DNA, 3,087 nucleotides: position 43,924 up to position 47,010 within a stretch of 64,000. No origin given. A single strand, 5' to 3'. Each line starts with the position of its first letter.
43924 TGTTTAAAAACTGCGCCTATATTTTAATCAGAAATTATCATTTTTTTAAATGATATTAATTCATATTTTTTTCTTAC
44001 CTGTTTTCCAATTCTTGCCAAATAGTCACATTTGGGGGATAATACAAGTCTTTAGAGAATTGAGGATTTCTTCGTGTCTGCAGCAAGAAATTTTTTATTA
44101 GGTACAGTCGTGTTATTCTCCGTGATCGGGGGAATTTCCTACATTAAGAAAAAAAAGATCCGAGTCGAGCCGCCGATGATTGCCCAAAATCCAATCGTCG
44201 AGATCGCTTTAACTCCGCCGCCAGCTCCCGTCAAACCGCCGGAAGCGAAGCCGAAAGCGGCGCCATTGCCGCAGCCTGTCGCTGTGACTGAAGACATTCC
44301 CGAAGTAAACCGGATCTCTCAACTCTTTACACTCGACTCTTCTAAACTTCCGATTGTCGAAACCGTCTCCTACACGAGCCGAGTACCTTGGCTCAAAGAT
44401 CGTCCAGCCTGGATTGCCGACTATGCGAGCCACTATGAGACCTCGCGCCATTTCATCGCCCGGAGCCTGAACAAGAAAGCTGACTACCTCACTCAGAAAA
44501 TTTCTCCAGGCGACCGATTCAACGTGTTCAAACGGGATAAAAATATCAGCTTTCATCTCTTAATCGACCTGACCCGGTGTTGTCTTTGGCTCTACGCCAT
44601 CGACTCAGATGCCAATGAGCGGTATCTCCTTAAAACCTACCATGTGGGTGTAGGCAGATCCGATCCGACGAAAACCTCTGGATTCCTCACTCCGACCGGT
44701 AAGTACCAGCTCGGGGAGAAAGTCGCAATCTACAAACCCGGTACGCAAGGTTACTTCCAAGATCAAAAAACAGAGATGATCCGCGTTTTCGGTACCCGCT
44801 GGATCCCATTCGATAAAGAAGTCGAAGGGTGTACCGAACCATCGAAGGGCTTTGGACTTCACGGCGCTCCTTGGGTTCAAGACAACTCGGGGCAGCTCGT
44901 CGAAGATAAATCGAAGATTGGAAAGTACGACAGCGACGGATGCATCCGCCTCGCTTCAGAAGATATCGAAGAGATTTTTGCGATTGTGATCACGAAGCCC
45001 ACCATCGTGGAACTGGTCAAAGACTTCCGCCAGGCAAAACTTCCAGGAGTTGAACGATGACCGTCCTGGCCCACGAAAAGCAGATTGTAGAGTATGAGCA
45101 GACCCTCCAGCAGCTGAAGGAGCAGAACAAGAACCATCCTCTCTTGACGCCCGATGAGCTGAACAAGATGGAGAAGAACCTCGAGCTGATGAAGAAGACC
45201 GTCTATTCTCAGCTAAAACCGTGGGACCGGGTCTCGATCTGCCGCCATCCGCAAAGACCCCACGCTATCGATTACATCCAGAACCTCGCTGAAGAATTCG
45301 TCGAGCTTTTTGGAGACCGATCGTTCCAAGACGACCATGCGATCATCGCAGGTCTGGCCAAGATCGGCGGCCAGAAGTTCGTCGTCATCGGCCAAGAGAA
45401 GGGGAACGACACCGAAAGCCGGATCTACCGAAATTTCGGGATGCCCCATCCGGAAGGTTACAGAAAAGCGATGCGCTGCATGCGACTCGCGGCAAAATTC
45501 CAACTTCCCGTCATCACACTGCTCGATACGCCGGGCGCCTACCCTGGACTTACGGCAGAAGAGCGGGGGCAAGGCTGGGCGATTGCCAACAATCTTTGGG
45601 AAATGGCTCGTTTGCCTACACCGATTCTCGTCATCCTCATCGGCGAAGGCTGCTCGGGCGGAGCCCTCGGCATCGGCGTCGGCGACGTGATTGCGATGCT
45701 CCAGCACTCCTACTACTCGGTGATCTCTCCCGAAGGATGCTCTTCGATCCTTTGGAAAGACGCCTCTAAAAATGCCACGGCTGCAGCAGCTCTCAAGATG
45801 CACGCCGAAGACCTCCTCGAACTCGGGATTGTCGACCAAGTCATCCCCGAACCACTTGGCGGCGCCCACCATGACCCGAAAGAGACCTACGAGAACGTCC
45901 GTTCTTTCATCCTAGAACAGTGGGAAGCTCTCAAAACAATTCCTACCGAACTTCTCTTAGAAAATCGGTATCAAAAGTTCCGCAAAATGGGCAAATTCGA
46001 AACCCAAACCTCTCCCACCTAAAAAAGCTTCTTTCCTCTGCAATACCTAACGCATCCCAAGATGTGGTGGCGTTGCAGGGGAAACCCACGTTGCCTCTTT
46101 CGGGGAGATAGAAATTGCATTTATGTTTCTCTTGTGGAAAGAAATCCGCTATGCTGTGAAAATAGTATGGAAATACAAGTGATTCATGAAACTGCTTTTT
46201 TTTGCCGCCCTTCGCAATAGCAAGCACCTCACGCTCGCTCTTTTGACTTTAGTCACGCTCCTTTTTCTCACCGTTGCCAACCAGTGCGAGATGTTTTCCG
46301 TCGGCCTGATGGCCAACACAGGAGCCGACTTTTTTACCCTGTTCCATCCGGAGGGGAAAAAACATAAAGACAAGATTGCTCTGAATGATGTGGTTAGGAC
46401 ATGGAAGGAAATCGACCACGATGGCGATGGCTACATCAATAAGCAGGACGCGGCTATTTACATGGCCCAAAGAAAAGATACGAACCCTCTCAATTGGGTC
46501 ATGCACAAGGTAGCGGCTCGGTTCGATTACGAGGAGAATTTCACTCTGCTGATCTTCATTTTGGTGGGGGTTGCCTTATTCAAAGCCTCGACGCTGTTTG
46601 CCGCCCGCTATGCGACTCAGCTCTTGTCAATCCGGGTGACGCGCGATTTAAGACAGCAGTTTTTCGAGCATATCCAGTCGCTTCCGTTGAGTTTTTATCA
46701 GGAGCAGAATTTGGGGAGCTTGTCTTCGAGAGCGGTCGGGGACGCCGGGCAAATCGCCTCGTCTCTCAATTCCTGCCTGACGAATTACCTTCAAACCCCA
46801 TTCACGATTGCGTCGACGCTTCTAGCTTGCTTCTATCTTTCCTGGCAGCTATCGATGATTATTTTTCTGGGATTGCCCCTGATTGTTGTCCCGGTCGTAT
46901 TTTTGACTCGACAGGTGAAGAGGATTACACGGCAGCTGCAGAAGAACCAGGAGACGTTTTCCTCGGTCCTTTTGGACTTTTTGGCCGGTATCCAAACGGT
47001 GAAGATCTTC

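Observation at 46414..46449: Canonical EF-hand calcium-binding loop inside the extracytoplasmic TM1-TM2 loop of an MsbA-like ABC exporter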

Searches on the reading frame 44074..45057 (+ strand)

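Call 58: search_protein_families(library=pfam, proteins=[window:44074-45057:+], max_evalue=0.001)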
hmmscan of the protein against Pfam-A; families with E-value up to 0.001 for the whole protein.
window:44074-45057:+ (328 aa): 1 family
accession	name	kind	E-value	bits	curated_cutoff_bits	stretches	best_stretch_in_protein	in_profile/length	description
PF03734.19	YkuD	-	8.3e-14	52.8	23.4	1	161-312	3-144/146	L,D-transpeptidase catalytic domain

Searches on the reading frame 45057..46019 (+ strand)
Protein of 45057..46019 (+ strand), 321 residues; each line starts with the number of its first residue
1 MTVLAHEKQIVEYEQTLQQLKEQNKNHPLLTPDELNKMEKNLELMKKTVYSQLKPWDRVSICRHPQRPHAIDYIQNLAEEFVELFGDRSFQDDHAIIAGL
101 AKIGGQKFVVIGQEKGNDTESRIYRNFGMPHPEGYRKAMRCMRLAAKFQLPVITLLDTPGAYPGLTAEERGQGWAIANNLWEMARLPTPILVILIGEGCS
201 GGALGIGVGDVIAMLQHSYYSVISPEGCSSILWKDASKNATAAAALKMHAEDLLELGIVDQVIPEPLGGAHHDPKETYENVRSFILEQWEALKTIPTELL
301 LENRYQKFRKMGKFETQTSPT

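Call 58: search_protein_families(library=pfam, proteins=[window:45057-46019:+], max_evalue=0.001)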
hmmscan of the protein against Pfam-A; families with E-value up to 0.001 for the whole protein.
window:45057-46019:+ (321 aa): 2 families
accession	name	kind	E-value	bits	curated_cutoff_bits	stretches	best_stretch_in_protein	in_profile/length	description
PF03255.19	ACCA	-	1.7e-137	458.2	23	1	4-312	2-310/310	Acetyl co-enzyme A carboxylase carboxyltransferase-like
PF01039.27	Carboxyl_trans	-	1.4e-17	63.9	22.3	1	95-244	283-428/493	Carboxyl transferase domain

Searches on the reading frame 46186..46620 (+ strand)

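Call 3: search_protein_families(library=pfam, proteins=[window:46186-46620:+], max_evalue=10)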
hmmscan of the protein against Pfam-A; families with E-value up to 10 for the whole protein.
window:46186-46620:+ (145 aa): 7 families
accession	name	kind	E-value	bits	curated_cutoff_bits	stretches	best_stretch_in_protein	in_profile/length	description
PF00036.39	EF-hand_1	-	0.0012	18.7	25.4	1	70-88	3-21/29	EF hand domain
PF13405.12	EF-hand_6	-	0.011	15.9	25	1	71-88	4-21/30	EF-hand domain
PF13499.12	EF-hand_7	-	0.023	15.5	30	1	71-88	6-23/67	EF-hand domain pair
PF21003.3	NucS_N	-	0.098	13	23.9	1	84-123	31-70/100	Endonuclease NucS N-terminal PH-like domain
PF13202.12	EF-hand_5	-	0.1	12.6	25.9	1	74-87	6-19/25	EF hand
PF17198.9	AveC_like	-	0.13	12.1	26.6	1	102-133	79-110/234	Spirocyclase AveC-like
PF13833.12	EF-hand_8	-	0.14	12.4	28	1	74-88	32-46/54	EF-hand domain pair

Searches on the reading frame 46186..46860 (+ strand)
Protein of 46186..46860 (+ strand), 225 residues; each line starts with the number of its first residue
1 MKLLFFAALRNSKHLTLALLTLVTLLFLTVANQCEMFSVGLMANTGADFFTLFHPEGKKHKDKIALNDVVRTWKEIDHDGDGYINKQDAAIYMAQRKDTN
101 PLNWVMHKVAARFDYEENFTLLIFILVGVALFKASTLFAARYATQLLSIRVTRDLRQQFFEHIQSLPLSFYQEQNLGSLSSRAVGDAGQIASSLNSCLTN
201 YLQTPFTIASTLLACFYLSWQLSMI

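Call 53: search_solved_structures(query=window:46186-46860:+, show_alignments=3, max_evalue=0.01)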
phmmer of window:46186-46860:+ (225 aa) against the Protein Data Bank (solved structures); distinct sequences matched with E-value up to 0.01: 67 (the best 60 are shown).
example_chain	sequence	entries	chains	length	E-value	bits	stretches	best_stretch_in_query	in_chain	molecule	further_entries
7bcw_A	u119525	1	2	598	2.4e-13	53.4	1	98-225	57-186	ATP-dependent lipid A-core flippase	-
7sel_A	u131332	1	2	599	3.4e-13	52.9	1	122-225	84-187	ATP-dependent lipid A-core flippase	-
7ph2_A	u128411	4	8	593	3.5e-13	52.9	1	122-225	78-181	ATP-dependent lipid A-core flippase | ATP-binding transport protein multicopy suppressor of htrB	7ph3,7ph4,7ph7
5ttp_A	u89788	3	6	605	3.7e-13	52.8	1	122-225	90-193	Lipid A export ATP-binding/permease protein MsbA | ATP-dependent lipid A-core flippase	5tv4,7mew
6uz2_A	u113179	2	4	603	3.8e-13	52.8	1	122-225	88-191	Lipid A export ATP-binding/permease protein MsbA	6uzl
8dmm_A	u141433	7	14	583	3.8e-13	52.8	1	122-225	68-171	ATP-binding transport protein MsbA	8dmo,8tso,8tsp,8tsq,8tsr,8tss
6bpl_A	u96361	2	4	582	3.9e-13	52.7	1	122-225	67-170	Lipid A export ATP-binding/permease protein MsbA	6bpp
3b5w_A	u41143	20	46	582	4e-13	52.7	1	122-225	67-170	Lipid A export ATP-binding/permease protein msbA | ATP-dependent lipid A-core flippase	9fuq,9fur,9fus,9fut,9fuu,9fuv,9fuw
9fuz_B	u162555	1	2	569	4.3e-13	52.6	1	123-225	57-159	ATP-dependent lipid A-core flippase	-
3b5y_A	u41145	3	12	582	1.2e-12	51.1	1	123-225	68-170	Lipid A export ATP-binding/permease protein msbA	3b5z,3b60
6o30_A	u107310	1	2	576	1.3e-12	51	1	123-225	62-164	Lipid A export ATP-binding/permease protein MsbA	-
6bl6_A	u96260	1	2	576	1.4e-12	50.9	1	123-225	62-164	Lipid A export ATP-binding/permease protein MsbA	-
3b5x_A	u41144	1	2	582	1.9e-11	47.2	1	115-225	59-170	Lipid A export ATP-binding/permease protein msbA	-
6fn1_A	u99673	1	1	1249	3.3e-07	33.4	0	118-224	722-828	Human-mouse chimeric ABCB1 (ABCBHM)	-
6fn4_A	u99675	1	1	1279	3.5e-07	33.3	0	118-224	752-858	Apo form of Human-mouse chimeric ABCB1 (ABCB1HM) in complex with Antigen binding fragment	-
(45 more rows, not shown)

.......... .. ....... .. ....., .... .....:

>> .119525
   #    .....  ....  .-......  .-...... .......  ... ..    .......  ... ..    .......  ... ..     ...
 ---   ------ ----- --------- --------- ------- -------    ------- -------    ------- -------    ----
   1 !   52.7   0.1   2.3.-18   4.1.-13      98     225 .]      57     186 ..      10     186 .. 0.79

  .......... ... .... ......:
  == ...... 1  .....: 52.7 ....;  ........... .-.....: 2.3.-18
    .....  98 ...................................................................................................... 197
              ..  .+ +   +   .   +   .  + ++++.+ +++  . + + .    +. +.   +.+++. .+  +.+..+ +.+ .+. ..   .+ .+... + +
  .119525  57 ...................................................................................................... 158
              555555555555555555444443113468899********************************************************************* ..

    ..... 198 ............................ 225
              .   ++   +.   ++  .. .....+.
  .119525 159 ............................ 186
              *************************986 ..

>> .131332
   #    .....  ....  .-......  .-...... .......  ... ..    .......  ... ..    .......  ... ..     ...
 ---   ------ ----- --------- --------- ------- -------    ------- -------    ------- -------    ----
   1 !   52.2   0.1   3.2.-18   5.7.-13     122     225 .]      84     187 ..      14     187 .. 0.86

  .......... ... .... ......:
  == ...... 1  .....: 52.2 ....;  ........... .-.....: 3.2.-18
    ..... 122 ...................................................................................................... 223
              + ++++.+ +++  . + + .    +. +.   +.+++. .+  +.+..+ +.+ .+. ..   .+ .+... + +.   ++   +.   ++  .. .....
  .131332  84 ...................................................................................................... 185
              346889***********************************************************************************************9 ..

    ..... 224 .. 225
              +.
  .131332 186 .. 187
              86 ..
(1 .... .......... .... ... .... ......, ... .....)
